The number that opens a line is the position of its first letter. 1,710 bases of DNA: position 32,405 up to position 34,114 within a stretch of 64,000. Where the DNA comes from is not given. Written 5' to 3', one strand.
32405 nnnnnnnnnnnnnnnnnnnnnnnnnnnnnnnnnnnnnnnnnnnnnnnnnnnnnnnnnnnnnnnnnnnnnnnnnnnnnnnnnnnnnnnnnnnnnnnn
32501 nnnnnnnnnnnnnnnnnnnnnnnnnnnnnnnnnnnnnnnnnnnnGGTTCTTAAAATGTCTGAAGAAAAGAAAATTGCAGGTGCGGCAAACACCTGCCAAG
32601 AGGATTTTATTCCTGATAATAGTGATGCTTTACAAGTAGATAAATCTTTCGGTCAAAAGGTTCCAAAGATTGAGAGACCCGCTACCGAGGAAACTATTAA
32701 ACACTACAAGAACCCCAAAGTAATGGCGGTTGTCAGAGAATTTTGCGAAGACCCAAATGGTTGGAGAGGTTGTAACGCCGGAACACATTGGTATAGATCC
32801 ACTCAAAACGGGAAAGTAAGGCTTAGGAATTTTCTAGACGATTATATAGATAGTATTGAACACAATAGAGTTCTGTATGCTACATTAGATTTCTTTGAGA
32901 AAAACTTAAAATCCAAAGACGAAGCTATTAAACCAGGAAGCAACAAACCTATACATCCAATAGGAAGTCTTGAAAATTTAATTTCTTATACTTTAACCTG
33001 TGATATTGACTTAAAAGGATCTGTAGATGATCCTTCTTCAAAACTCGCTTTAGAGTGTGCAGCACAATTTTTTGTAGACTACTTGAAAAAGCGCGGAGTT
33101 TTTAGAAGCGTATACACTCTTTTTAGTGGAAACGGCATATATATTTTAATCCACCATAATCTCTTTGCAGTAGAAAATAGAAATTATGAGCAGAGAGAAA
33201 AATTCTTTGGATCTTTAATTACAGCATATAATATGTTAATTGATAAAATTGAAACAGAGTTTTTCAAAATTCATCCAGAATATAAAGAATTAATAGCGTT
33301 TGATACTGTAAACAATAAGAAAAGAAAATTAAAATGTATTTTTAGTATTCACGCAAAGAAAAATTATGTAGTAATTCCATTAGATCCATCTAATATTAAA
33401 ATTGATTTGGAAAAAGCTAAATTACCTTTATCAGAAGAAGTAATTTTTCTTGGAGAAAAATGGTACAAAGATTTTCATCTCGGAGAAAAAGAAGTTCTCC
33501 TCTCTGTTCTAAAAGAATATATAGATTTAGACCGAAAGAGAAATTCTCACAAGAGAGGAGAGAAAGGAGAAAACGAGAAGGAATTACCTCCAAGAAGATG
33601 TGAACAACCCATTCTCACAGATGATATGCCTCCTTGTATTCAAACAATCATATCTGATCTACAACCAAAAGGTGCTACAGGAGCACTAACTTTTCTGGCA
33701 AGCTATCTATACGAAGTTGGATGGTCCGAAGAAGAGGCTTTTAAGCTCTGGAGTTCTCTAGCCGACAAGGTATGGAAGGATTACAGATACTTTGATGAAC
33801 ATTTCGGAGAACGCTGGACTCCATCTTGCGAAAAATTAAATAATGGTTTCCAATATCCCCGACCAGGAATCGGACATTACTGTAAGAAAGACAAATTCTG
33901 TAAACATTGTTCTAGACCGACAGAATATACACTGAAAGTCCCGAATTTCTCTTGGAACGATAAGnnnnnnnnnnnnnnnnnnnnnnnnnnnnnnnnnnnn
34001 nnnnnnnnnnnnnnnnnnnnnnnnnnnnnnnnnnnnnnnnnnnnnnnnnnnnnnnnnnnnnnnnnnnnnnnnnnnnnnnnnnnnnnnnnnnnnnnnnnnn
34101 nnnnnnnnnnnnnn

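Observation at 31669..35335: Self-contained plasmid-like replication module, and a second unrelated primase-helicase 24 kb away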

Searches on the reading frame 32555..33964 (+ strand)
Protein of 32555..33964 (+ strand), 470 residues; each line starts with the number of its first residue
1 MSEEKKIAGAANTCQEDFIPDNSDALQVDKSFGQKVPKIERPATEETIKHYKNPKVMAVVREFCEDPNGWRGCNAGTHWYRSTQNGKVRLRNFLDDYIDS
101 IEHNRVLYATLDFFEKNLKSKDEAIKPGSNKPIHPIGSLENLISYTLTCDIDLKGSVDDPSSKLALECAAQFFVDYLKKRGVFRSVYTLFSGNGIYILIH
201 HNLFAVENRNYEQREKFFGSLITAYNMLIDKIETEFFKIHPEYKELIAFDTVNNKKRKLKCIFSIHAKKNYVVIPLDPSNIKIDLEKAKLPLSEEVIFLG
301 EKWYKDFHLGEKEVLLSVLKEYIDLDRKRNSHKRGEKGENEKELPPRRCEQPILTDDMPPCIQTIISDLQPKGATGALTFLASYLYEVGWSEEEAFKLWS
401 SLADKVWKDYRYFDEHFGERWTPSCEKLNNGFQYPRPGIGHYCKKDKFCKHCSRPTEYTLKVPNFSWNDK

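Call 63: find_related_loci(query=A2, collection=genome_contigs, flank=10000)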
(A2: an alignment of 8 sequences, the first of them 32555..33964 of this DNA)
Query A2 (470 aa) in genome_contigs; peptide patterns used: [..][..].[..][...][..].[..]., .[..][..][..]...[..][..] (x = any residue, [..] = any of these).
253 stretches matched a pattern; 8 encode a relative of the query (tblastn E <= 1e-3); 8 distinct loci.
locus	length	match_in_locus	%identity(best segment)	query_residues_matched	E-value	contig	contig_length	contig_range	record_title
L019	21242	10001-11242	38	44-458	5e-84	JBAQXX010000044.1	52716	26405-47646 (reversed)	MAG: Methanothrix sp. isolate MFD12019_ilm_asm_bin55 k127_4816, whole genome shotgun sequence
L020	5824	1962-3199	41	43-458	5e-79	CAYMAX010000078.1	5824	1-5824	MAG TPA_asm: uncultured Muribaculaceae bacterium isolate binchicken_co154_185 genome assembly, contig: NODE_30612_length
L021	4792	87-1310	36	43-449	8e-75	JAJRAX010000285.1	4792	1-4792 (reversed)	MAG: Methanothrix sp. isolate OWC_0023 OWC_0023_k121_22385180, whole genome shotgun sequence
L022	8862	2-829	44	181-455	3e-72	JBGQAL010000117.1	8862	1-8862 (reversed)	MAG: Methanotrichaceae archaeon isolate OBJ2_061818_130_31 k141_1122675_length_8862_cov_8.9798, whole genome shotgun seq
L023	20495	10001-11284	33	39-459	2e-70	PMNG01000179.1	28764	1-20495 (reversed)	MAG: Methanothrix sp. isolate fen_7 73.20100900_E3D.38_contig_2071, whole genome shotgun sequence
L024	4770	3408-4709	35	43-458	5e-70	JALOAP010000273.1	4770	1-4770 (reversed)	MAG: Dehalococcoidia bacterium isolate SO_2017_LW2 bin 30 scaffold_38150_c1_LW138R_2017, whole genome shotgun sequence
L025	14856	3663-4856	34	43-439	2e-62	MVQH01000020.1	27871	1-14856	MAG: Methanosaeta sp. PtaB.Bin018 A4E44_contig000020, whole genome shotgun sequence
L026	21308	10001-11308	34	47-461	5e-65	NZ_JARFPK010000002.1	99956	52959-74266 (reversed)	Candidatus Methanocrinis natronophilus strain Mx NODE_3_length_99956_cov_6.36642_ID_13, whole genome shotgun sequence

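Call 68: predict_structure(alignment_id=A2)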
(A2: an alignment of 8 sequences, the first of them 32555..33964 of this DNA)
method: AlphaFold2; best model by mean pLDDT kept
length: 470 residues; sequences in the alignment: 8
mean_pLDDT: 63.1   pTM: 0.55
mean pLDDT of the five models: 63.1, 60.4, 58.7, 50.4, 48.8
residues with pLDDT >= 90: 79; 70-90: 139; 50-70: 79; < 50: 173
segments of 3 or more residues with pLDDT < 50: 1-41, 69-143, 254-258, 332-345, 430-440, 445-470
pLDDT, mean of each block of 10 residues (from residue 1): 30 27 26 31 64 72 55 41 38 40 44 34 38 41 67 88 96 97 91 87 63 67 88 96 92 55 68 87 88 85 81 92 80 36 50 76 80 70 83 87 74 66 51 37 48 31 27
secondary structure, 60 per line:
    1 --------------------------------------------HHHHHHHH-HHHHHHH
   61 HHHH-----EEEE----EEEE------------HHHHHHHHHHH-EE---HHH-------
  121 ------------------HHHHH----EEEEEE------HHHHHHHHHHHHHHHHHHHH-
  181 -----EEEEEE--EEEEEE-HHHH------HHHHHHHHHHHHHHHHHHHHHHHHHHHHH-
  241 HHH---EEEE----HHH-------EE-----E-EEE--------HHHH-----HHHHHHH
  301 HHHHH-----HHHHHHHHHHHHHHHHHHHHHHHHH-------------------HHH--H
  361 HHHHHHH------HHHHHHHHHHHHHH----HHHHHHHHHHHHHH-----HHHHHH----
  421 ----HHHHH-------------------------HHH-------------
elements in order: H45-52 H54-64 E70-73 E78-81 H94-104 H139-143 E148-153 H160-179 E186-191 E194-199 H201-204 H211-239 E247-250 E274-276 H285-288 H294-305 H311-335 H360-367 H374-387 H392-405 H411-416 H425-429

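Call 73: search_protein_families(library=pfam, proteins=[L019:440-1834:+, L019:1834-4665:+, L019:4652-5605:+, L019:6631-7155:-, L019:16455-17204:+, L019:20259-21074:-, L019:12988-13530:+, L019:9998-12658:+, L019:19439-19879:-, L019:14076-14483:-], max_evalue=0.01)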
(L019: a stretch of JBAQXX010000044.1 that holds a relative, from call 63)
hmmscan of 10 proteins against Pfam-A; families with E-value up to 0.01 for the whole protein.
L019:440-1834:+ (464 aa): 1 family
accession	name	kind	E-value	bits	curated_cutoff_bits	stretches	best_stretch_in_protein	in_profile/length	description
PF09609.15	Cas_GSU0054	-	3.5e-21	76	21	1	19-461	31-552/552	CRISPR-associated protein, GSU0054 family (Cas_GSU0054)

L019:1834-4665:+ (943 aa): 4 families
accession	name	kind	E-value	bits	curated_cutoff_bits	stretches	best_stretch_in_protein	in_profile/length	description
PF22590.2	Cas3-like_C_2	-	5.1e-19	69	27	1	294-396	3-103/106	CRISPR-associated nuclease/helicase Cas3, C-terminal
PF18019.7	Cas3_HD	-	4e-05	24.2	23.1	1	772-863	62-131/207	Cas3, HD domain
PF00270.35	DEAD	-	0.00041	20.6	26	1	37-234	18-166/167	DEAD/DEAH box helicase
PF04851.21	ResIII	-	0.00095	19.5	22.5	1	34-229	24-163/164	Type III restriction enzyme, res subunit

L019:4652-5605:+ (317 aa): 0 families

L019:6631-7155:- (174 aa): 4 families
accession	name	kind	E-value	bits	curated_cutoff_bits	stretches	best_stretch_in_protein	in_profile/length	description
PF11792.14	Baculo_LEF5_C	-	3e-10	40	24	0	147-158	12-23/42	Baculoviridae late expression factor 5 C-terminal domain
PF00097.31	zf-C3HC4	-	0.0014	18.8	21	0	135-152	4-21/40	Zinc finger, C3HC4 type (RING finger)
PF24230.1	Phage_zn_bind_6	-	0.0026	18.4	27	0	147-165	5-23/71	Phage zinc binding domain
PF09723.15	Zn_ribbon_8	-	0.0053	17.2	34.4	0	72-83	10-21/41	Zinc ribbon domain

L019:16455-17204:+ (249 aa): 0 families

L019:20259-21074:- (271 aa): 0 families

L019:12988-13530:+ (180 aa): 0 families

L019:9998-12658:+ (886 aa): 4 families
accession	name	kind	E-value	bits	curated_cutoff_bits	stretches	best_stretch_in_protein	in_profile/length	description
PF08706.16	D5_N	-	9.9e-25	88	22.4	1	442-590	2-143/145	D5 N terminal like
PF19263.5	DUF5906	-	8.1e-10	39.8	27.6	1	621-736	1-112/114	Family of unknown function (DUF5906)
PF04104.19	DNA_primase_lrg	-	1.3e-07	31.7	22.4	1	268-359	65-157/266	Eukaryotic and archaeal DNA primase, large subunit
PF03288.22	Pox_D5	-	2.2e-05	25.3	21.4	1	801-853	2-55/86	Poxvirus D5 protein-like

L019:19439-19879:- (146 aa): 1 family
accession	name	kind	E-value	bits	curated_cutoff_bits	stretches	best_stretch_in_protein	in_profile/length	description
PF00565.23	SNase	-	8.6e-15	55.6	21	1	56-137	1-82/107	Staphylococcal nuclease homologue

L019:14076-14483:- (135 aa): 0 families

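Call 97: find_related_loci(query=A2, collection=viral_contigs, flank=10000)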
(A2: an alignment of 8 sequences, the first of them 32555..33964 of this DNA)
Query A2 (470 aa) in viral_contigs; peptide patterns used: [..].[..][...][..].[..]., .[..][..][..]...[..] (x = any residue, [..] = any of these).
318 stretches matched a pattern; 9 encode a relative of the query (tblastn E <= 1e-3); 9 distinct loci.
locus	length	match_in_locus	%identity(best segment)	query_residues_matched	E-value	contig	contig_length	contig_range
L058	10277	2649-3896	38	26-439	2e-76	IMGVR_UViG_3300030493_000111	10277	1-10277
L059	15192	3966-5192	38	43-449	4e-74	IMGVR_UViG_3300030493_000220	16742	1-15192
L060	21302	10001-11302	35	43-458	1e-70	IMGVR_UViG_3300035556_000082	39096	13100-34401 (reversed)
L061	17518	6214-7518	36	43-458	4e-68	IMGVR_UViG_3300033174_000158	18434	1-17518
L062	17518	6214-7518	36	43-458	4e-68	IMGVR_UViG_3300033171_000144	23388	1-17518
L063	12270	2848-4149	34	43-458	1e-67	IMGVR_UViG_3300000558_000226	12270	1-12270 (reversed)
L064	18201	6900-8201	36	43-458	5e-70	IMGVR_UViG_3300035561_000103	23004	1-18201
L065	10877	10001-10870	40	43-313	3e-52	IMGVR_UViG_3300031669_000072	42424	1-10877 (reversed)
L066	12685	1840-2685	27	20-277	6e-14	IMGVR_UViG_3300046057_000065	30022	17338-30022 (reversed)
